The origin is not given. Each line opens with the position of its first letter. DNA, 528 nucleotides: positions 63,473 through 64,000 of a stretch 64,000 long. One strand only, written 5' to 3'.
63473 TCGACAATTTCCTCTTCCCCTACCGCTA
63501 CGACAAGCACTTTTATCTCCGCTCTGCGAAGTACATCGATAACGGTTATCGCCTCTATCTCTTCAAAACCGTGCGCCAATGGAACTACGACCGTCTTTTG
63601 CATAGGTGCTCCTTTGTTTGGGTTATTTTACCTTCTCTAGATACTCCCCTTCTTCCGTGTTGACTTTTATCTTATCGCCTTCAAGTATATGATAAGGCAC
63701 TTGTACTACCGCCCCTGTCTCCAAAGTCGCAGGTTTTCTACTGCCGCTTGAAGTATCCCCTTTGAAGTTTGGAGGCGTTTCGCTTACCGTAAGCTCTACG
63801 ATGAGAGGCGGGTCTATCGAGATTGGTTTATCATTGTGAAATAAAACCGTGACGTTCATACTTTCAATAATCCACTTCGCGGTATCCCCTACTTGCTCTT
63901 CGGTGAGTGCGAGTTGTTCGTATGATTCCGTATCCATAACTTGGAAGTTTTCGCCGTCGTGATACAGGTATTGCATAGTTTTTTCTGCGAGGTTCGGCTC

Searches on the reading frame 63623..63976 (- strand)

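Call 59: search_protein_families(library=pfam, proteins=[window:63623-63976:-], max_evalue=0.01)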
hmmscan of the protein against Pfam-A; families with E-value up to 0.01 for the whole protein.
window:63623-63976:- (117 aa): 2 families
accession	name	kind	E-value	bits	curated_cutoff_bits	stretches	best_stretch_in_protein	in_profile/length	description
PF09285.17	Elong-fact-P_C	-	4e-26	90.9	25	1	60-115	1-56/56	Elongation factor P, C-terminal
PF01132.26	EFP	-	5.7e-23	81.1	27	1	1-52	3-54/54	Elongation factor P (EF-P) OB domain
